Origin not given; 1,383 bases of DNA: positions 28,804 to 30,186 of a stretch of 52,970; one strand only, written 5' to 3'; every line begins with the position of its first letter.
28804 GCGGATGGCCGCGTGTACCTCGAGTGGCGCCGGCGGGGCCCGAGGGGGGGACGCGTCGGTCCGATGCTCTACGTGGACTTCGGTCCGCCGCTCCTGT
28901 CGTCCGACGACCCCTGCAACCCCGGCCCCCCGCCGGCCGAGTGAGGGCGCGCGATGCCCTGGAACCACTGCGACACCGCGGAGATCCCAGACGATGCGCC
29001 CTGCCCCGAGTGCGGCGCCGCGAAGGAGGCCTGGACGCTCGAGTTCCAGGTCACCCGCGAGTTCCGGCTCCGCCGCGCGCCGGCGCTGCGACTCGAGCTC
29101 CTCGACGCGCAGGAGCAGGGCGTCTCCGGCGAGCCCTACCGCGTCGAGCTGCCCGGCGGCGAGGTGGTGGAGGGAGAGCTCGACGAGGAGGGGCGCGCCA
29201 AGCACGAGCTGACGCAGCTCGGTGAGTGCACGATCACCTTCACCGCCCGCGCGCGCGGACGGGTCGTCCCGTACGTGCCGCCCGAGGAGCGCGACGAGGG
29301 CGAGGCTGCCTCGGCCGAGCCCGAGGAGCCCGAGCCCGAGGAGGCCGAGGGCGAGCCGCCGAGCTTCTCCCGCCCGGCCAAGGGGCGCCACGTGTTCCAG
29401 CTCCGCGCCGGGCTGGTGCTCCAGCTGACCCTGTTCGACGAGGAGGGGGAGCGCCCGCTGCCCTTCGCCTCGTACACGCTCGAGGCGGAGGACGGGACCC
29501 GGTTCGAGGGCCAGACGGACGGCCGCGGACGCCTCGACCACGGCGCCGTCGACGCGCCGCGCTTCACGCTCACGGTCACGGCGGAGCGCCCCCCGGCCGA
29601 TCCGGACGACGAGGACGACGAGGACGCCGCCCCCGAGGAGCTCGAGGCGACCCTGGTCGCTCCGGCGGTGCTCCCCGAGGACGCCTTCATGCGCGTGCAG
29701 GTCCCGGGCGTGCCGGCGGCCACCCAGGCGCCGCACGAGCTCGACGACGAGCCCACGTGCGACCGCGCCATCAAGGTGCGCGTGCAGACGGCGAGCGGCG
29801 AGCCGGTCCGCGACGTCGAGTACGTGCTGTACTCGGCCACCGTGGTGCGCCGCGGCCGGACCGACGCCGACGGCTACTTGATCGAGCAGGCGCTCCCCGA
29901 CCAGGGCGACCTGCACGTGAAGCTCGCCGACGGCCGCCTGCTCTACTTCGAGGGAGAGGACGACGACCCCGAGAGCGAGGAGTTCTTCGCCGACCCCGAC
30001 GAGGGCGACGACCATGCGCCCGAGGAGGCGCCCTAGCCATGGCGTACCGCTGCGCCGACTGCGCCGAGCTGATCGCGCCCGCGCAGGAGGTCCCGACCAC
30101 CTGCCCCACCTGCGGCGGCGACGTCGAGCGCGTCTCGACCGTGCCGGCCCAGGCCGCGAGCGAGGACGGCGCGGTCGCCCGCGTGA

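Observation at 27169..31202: Orphan three-gene operon: a large unknown protein followed by two different zinc-ribbon-headed proteins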

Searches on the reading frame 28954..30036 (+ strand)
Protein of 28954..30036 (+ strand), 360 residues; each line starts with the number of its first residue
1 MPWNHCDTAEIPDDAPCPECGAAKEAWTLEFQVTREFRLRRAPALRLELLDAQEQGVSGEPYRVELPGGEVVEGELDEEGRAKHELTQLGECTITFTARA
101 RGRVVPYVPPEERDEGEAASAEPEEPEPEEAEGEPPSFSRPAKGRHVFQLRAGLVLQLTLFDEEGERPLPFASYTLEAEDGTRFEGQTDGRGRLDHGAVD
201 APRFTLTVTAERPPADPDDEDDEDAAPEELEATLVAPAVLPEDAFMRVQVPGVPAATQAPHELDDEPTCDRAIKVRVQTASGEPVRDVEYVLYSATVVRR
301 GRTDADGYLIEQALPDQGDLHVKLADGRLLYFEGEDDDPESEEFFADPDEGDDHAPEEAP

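Call 4: search_protein_families(library=pfam, proteins=[window:28954-30036:+], max_evalue=0.1)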
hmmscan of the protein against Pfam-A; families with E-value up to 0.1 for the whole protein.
window:28954-30036:+ (360 aa): 1 family
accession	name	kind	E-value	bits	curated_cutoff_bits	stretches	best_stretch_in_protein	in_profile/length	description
PF13620.12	CarboxypepD_reg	-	0.00053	20.7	32.3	0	273-309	2-40/82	Carboxypeptidase regulatory-like domain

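Call 5: search_protein_families(library=ncbifam, proteins=[window:28954-30036:+], max_evalue=0.1)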
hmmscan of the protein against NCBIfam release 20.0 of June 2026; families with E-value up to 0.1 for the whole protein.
window:28954-30036:+ (360 aa): 1 family
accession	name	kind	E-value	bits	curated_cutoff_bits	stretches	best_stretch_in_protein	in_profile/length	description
NF058648.1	ECF_sub_HI1622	equivalog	0.022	14.8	100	0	68-140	51-124/180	NikL family nickel/cobalt ECF transporter subunit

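Call 6: search_protein_families(library=padloc, proteins=[window:28954-30036:+], max_evalue=0.1)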
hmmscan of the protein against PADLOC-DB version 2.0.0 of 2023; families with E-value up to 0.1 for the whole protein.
window:28954-30036:+ (360 aa): 0 families

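Call 7: search_protein_families(library=phrogs, proteins=[window:28954-30036:+], max_evalue=0.1)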
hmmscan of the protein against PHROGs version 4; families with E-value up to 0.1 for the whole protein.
window:28954-30036:+ (360 aa): 1 family
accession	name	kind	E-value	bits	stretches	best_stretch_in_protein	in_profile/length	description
phrog_5348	-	unknown function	1.9e-10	41.9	2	158-196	123-161/181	-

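Call 14: find_homologous_proteins(query=window:28954-30036:+)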
Query window:28954-30036:+ (360 aa): 7 proteins with E <= 0.001 among 8000 candidates.
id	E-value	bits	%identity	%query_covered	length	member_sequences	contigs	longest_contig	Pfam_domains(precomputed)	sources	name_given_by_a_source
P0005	3.4e-233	791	99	100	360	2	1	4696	-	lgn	-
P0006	4.4e-153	528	71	92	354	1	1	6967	-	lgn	-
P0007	6.5e-80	287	46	93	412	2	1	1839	PF01471.24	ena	-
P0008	8.5e-80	287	48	93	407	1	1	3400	PF01471.24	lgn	-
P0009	3.0e-59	219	48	71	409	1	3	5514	-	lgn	-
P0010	2.2e-45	173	51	54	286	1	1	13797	PF01471.24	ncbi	-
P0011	2.9e-33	134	45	45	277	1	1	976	PF01471.24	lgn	-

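Call 17: find_encoding_contigs(protein=P0010, flank=10000)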
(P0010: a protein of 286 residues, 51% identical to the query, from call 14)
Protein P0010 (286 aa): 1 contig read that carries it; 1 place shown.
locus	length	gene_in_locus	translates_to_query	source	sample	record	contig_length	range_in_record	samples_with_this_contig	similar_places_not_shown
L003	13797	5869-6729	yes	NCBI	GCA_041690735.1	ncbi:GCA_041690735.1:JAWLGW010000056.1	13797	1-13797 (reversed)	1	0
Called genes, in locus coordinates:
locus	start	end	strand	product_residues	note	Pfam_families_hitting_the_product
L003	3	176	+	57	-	?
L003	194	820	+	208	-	-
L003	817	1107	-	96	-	-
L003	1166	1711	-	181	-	PF00565:SNase (weak)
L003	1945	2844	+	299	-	-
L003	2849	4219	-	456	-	PF07992:Pyr_redox_2 (faint), PF13450:NAD_binding_8 (weak)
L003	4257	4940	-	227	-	-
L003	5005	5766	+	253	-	PF00106:adh_short, PF08659:KR, PF13561:adh_short_C2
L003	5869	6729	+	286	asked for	PF01471:PG_binding_1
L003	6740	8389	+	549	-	-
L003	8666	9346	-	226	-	PF00072:Response_reg, PF00486:Trans_reg_C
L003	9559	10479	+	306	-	-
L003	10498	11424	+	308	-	PF00288:GHMP_kinases_N, PF08544:GHMP_kinases_C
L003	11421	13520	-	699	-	PF00512:HisKA, PF02518:HATPase_c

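Call 18: find_encoding_contigs(protein=P0009, flank=10000)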
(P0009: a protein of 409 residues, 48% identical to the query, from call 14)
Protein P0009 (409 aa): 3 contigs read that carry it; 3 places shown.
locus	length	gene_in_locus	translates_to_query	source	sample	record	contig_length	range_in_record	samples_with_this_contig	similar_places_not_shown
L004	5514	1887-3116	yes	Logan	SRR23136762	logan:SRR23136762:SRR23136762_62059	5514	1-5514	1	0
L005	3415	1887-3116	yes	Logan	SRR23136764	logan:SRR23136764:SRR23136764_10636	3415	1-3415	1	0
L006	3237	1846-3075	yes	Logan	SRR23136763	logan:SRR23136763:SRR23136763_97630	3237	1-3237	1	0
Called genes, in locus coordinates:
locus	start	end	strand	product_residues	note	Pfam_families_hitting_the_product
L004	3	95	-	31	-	?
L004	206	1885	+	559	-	-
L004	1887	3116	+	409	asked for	-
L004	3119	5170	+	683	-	-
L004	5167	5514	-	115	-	?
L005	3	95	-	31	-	?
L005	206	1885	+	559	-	-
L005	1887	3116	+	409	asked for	-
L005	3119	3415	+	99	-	?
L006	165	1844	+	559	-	-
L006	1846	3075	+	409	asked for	-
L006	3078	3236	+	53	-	?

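Call 19: find_encoding_contigs(protein=P0008, flank=10000)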
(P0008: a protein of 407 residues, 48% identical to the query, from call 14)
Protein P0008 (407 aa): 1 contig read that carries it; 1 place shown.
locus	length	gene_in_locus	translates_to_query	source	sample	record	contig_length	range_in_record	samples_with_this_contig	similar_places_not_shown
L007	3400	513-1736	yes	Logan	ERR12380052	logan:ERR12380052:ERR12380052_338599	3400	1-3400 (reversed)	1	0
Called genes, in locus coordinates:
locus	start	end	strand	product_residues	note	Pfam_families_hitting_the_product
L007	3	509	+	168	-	?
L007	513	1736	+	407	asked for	PF01471:PG_binding_1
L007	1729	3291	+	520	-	-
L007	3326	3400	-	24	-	?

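Call 20: find_encoding_contigs(protein=P0007, flank=10000)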
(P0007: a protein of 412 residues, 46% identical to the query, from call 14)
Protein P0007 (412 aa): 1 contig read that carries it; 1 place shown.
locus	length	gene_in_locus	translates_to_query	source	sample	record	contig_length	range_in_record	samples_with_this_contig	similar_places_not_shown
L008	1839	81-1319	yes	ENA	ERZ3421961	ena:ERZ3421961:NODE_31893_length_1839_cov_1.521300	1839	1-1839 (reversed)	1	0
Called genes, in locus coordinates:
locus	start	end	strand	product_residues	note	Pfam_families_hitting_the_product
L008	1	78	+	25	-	?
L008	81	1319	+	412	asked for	PF01471:PG_binding_1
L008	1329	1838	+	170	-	?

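Call 25: search_protein_families(library=pfam, proteins=[L004:206-1885:+, L004:1887-3116:+, L004:3119-5170:+, L007:513-1736:+, L007:1729-3291:+, L003:6740-8389:+, L003:5869-6729:+], max_evalue=0.1)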
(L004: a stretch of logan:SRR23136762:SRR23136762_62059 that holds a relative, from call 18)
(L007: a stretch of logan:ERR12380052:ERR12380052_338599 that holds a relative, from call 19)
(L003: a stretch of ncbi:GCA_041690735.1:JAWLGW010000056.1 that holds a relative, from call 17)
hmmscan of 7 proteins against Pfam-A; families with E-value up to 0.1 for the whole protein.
L004:206-1885:+ (559 aa): 0 families

L004:1887-3116:+ (409 aa): 1 family
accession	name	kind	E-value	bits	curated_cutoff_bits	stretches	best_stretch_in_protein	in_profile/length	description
PF00301.25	Rubredoxin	-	0.099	13.1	23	0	8-26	28-46/47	Rubredoxin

L004:3119-5170:+ (683 aa): 0 families

L007:513-1736:+ (407 aa): 3 families
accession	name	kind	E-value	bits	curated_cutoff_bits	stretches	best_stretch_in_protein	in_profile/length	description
PF01471.23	PG_binding_1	-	3.5e-13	50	23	1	347-396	8-57/57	Putative peptidoglycan binding domain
PF08823.16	PG_binding_2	-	0.015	16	21.1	1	348-382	22-56/74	Putative peptidoglycan binding domain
PF17802.7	SpaA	-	0.082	13.5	23.1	0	277-313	12-52/91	Prealbumin-like fold domain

L007:1729-3291:+ (520 aa): 0 families

L003:6740-8389:+ (549 aa): 0 families

L003:5869-6729:+ (286 aa): 1 family
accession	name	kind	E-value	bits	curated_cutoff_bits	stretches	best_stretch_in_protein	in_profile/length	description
PF01471.23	PG_binding_1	-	6.7e-13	49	23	1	232-280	9-57/57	Putative peptidoglycan binding domain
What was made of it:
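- On T6SS TTR-type secreted adaptor / loading platform (protein B): There are only weak hits to the transthyretin-clan families CarboxypepD_reg (5e-4) and SpaA (0.08) (calls 4, 25).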

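Call 33: find_related_loci(query=A4, collection=genome_contigs, flank=10000)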
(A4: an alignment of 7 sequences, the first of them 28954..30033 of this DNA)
Query A4 (360 aa) in genome_contigs; peptide patterns used: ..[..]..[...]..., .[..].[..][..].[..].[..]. (x = any residue, [..] = any of these).
39 stretches matched a pattern; 14 encode a relative of the query (tblastn E <= 1e-3); 14 distinct loci.
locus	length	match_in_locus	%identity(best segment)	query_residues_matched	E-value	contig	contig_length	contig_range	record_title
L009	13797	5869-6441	51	1-195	1e-41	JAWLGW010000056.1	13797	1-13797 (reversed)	MAG: Planctomycetota bacterium isolate 30dZY2.bin.140 NODE_5419_length_13797_cov_3.171266, whole genome shotgun sequence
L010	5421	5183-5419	77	1-79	4e-35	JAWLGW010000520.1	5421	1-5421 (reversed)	MAG: Planctomycetota bacterium isolate 30dZY2.bin.140 NODE_18512_length_5421_cov_3.621383, whole genome shotgun sequence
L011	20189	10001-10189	46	34-96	3e-10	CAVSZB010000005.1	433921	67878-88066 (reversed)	MAG: uncultured bacterium isolate MFD04716.bin.1.312 genome assembly, contig: contig_32571, whole genome shotgun sequenc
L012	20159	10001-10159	47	45-96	4e-10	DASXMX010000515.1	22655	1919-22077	MAG TPA_asm: Tepidisphaeraceae bacterium isolate SMAG_U5339 k141_3057749, whole genome shotgun sequence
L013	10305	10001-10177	49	39-96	8e-10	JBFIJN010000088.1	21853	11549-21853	MAG: Nannocystaceae bacterium isolate Mix_sand11.2021.09.Z.87 k141_182064_length_21853_cov_21.5177, whole genome shotgun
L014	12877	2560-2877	28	45-192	1e-9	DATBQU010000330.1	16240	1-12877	MAG TPA_asm: Polyangiaceae bacterium isolate SMAG_U4111 k141_971346, whole genome shotgun sequence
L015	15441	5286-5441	48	45-96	6e-9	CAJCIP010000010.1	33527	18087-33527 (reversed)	Verrucomicrobia bacterium Tous-C9LFEB isolate BOG_genome_mining.57 genome assembly, contig: k141_4768870, whole genome s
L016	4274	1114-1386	34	3-100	5e-8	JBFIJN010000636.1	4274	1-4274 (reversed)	MAG: Nannocystaceae bacterium isolate Mix_sand11.2021.09.Z.87 k141_1516081_length_4274_cov_17.0000, whole genome shotgun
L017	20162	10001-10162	43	45-98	1e-7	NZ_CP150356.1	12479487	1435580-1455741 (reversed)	Sorangium sp. So ce1014 chromosome, complete genome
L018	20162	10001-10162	43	45-98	8e-8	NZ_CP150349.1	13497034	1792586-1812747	Sorangium sp. So ce726 chromosome, complete genome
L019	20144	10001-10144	54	60-104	2e-7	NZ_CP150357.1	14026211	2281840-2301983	Sorangium sp. So ce1078 chromosome, complete genome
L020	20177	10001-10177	36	38-96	4e-7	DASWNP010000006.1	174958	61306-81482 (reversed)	MAG TPA_asm: Pyrinomonadaceae bacterium isolate SMAG_U3417 k141_16867, whole genome shotgun sequence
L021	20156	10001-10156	42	47-98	5e-7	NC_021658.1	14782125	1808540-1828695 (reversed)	Sorangium cellulosum So0157-2, complete sequence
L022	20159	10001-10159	34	45-96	2e-4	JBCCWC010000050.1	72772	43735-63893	MAG: Myxococcota bacterium isolate P01_E01_bin.52 k141_454119_length_72772_cov_15.1716, whole genome shotgun sequence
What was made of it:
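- Tried and rejected: The gene content (many Ser/Thr kinases, FHA, ECF sigma, TPR) and 76% GC suggest Myxococcota or a similar lineage, and relatives occur in a Planctomycetota-labelled MAG (call 33).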

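Call 55: search_protein_families(library=pfam, proteins=[L011:7907-10225:+, L011:10226-10891:+, L011:10926-12272:+, L011:12283-13023:+, L012:7624-9756:+, L012:10229-10945:+, L012:10897-12585:+, L020:10230-10856:+, L020:10902-12443:+, L017:10213-11001:+], max_evalue=0.001)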
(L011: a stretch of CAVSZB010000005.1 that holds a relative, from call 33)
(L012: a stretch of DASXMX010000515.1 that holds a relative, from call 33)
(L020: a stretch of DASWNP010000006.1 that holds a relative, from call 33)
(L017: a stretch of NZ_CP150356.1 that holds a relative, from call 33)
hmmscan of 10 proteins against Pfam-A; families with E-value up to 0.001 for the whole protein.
L011:7907-10225:+ (772 aa): 4 families
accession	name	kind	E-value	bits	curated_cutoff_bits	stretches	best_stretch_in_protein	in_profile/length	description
PF05954.17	Phage_GPD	-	4.6e-96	322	30.1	1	30-339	2-304/305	Phage tail baseplate hub (GPD)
PF22178.3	Gp5_trimer_C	-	1.2e-34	119.3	30.9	1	482-588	1-107/112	Bacteriophage T4 gp5 C-terminal trimerisation domain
PF04717.18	Phage_base_V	-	1.2e-16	61.3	23.8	1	397-465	11-75/75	Type VI secretion system/phage-baseplate injector OB domain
PF20093.5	DUF6484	-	0.00028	22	27.6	1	441-462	38-59/61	Domain of unknown function (DUF6484)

L011:10226-10891:+ (221 aa): 1 family
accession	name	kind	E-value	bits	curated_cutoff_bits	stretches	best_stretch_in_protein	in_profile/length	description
PF01471.23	PG_binding_1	-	2.5e-11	44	23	1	167-215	8-57/57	Putative peptidoglycan binding domain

L011:10926-12272:+ (448 aa): 0 families

L011:12283-13023:+ (246 aa): 1 family
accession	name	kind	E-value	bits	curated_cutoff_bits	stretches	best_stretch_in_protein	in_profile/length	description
PF01471.23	PG_binding_1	-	6.9e-09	36.2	23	1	194-240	10-57/57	Putative peptidoglycan binding domain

L012:7624-9756:+ (710 aa): 5 families
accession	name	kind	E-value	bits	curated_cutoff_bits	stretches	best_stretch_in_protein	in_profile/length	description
PF05954.17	Phage_GPD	-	2.9e-94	316.1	30.1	1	35-340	2-301/305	Phage tail baseplate hub (GPD)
PF22178.3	Gp5_trimer_C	-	7.4e-36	123.1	30.9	1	484-591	1-108/112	Bacteriophage T4 gp5 C-terminal trimerisation domain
PF04717.18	Phage_base_V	-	5.9e-17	62.2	23.8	1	399-467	11-75/75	Type VI secretion system/phage-baseplate injector OB domain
PF10106.14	DUF2345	-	0.00011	22.4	30.7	1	612-654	104-146/151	Uncharacterized protein conserved in bacteria (DUF2345)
PF20093.5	DUF6484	-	0.00038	21.5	27.6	0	443-464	38-59/61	Domain of unknown function (DUF6484)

L012:10229-10945:+ (238 aa): 2 families
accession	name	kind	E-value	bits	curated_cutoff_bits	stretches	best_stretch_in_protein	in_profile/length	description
PF01471.23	PG_binding_1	-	3.3e-07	30.8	23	1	204-232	29-57/57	Putative peptidoglycan binding domain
PF01476.26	LysM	-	0.00028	21.2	20.9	0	5-21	1-17/43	LysM domain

L012:10897-12585:+ (562 aa): 2 families
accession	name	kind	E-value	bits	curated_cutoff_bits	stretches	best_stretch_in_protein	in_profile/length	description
PF01471.23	PG_binding_1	-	5.2e-19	68.6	23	1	176-226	7-57/57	Putative peptidoglycan binding domain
PF00691.25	OmpA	-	6e-06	27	27.2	1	83-154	1-66/98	OmpA family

L020:10230-10856:+ (208 aa): 1 family
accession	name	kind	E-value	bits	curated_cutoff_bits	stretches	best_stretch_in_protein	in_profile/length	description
PF01471.23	PG_binding_1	-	4.5e-12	46.4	23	1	155-202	10-57/57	Putative peptidoglycan binding domain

L020:10902-12443:+ (513 aa): 4 families
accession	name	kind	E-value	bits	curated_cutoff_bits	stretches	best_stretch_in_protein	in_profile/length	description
PF04717.18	Phage_base_V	-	1.3e-19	70.7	23.8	1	361-433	2-75/75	Type VI secretion system/phage-baseplate injector OB domain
PF01471.23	PG_binding_1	-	1.4e-12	48.1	23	1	144-197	7-57/57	Putative peptidoglycan binding domain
PF00691.25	OmpA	-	1.1e-07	32.5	27.2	1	59-121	1-65/98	OmpA family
PF08823.16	PG_binding_2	-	0.00023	21.8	21.1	1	143-175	19-51/74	Putative peptidoglycan binding domain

L017:10213-11001:+ (262 aa): 0 families

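Call 62: find_related_loci(query=A4, collection=metagenome_contigs, flank=10000)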
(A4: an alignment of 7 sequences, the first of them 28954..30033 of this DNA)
Query A4 (360 aa) in metagenome_contigs; peptide patterns used: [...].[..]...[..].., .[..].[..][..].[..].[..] (x = any residue, [..] = any of these).
219 stretches matched a pattern; 29 encode a relative of the query (tblastn E <= 1e-3); 29 distinct loci.
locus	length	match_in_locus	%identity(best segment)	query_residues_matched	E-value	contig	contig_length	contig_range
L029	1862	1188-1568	49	1-129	3e-29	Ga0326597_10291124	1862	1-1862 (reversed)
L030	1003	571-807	37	22-200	8e-11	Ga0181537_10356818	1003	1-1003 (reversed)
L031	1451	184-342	53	45-96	9e-10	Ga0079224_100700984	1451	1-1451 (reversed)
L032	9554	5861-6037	48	39-96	2e-9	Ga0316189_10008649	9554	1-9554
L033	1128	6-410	33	38-193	2e-9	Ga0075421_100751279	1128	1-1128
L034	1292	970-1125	50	45-96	2e-9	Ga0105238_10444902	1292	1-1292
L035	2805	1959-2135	42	38-96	2e-9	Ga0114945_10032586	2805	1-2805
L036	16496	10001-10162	44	45-98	7e-9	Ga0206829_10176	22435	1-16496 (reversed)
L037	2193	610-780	46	40-96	1e-8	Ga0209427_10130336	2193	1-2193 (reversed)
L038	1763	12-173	50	47-99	1e-8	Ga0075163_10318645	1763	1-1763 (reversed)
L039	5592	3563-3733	46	40-96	1e-8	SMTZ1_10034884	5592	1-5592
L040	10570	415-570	40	45-96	6e-8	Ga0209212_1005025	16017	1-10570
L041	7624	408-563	42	45-96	1e-7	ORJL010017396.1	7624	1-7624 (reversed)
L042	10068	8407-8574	41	41-96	2e-7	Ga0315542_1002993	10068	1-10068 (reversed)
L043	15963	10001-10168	41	41-96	2e-7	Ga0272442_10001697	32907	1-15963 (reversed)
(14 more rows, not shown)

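Call 63: find_related_loci(query=A4, collection=viral_contigs, flank=8000)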
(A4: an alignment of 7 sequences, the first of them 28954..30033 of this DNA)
Query A4 (360 aa) in viral_contigs; peptide patterns used: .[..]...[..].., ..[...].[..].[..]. (x = any residue, [..] = any of these).
101 stretches matched a pattern, but none encodes a relative of the query by tblastn (E <= 1e-3).
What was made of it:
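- There are no PADLOC hits (call 6), no relatives in viral contigs (call 63), no nucleotide-sensing or NTPase/nuclease domains, and the links to VgrG and eCIS are specific.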

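Call 72: search_protein_families(library=ncbifam, proteins=[L011:7907-10225:+, L012:7624-9756:+, L020:2816-4870:+, L020:4892-5452:+, L020:5467-5793:+, L020:5868-6623:+, L020:6659-7195:+, L020:7261-8478:+, L020:8484-9533:+], max_evalue=0.00001)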
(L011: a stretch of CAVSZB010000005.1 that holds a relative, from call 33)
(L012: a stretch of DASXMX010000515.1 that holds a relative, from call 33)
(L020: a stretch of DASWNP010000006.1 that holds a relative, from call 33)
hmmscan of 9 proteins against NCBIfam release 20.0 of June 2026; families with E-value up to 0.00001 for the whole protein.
L011:7907-10225:+ (772 aa): 3 families
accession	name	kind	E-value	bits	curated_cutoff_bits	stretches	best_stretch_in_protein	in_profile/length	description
TIGR03361.1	VI_Rhs_Vgr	subfamily_domain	9.8e-192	638.1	186.35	1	11-534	2-513/513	type VI secretion system tip protein TssI/VgrG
TIGR01646.1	vgr_GE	subfamily_domain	7.4e-145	483.6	121.8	1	23-516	3-480/480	type VI secretion system tip protein VgrG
NF033848.1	VgrG_rel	hypoth_equivalog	2.1e-18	65.9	275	1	321-504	321-492/547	VgrG-related protein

L012:7624-9756:+ (710 aa): 4 families
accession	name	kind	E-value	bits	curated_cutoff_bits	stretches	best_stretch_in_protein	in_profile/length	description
TIGR03361.1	VI_Rhs_Vgr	subfamily_domain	3.7e-183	609.8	186.35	1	19-535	5-512/513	type VI secretion system tip protein TssI/VgrG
TIGR01646.1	vgr_GE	subfamily_domain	9e-148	493.2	121.8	1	29-518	4-480/480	type VI secretion system tip protein VgrG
NF033848.1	VgrG_rel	hypoth_equivalog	1.1e-11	43.7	275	1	397-514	386-489/547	VgrG-related protein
NF041249.1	T6SS_TssI_Fran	equivalog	5e-06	26.6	100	1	568-685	29-146/163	type VI secretion system tip protein TssI/VgrG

L020:2816-4870:+ (684 aa): 3 families
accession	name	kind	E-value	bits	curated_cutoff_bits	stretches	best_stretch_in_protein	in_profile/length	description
TIGR03361.1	VI_Rhs_Vgr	subfamily_domain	4e-204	678.9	186.35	1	12-521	2-512/513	type VI secretion system tip protein TssI/VgrG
TIGR01646.1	vgr_GE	subfamily_domain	3.5e-149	497.8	121.8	1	24-504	3-480/480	type VI secretion system tip protein VgrG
NF033848.1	VgrG_rel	hypoth_equivalog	1.5e-16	59.8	275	1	316-542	327-537/547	VgrG-related protein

L020:4892-5452:+ (186 aa): 1 family
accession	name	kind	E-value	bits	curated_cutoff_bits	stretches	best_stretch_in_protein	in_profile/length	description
NF053803.1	Tla1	equivalog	2e-09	37.4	200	1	15-157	4-153/245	toxin Tle1 chaperone Tla1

L020:5467-5793:+ (108 aa): 1 family
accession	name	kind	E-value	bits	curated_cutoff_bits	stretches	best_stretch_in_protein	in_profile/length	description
NF033420.0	T6SS_PAAR_dom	equivalog_domain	5.5e-06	26.4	124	0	45-107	27-94/94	type VI secretion system PAAR protein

L020:5868-6623:+ (251 aa): 0 families

L020:6659-7195:+ (178 aa): 0 families

L020:7261-8478:+ (405 aa): 0 families

L020:8484-9533:+ (349 aa): 0 families

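Call 75: search_solved_structures(query=A6, max_evalue=10, show_alignments=2)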
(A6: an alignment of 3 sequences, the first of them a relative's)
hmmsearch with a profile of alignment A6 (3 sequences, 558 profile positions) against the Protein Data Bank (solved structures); distinct sequences matched with E-value up to 10: 2.
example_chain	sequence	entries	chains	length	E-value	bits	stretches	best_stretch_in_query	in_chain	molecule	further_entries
2da4_A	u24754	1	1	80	0.52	12.2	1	495-530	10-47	Hypothetical protein DKFZp686K21156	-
2mu3_A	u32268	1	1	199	3.4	9.5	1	233-307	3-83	Aciniform spidroin 1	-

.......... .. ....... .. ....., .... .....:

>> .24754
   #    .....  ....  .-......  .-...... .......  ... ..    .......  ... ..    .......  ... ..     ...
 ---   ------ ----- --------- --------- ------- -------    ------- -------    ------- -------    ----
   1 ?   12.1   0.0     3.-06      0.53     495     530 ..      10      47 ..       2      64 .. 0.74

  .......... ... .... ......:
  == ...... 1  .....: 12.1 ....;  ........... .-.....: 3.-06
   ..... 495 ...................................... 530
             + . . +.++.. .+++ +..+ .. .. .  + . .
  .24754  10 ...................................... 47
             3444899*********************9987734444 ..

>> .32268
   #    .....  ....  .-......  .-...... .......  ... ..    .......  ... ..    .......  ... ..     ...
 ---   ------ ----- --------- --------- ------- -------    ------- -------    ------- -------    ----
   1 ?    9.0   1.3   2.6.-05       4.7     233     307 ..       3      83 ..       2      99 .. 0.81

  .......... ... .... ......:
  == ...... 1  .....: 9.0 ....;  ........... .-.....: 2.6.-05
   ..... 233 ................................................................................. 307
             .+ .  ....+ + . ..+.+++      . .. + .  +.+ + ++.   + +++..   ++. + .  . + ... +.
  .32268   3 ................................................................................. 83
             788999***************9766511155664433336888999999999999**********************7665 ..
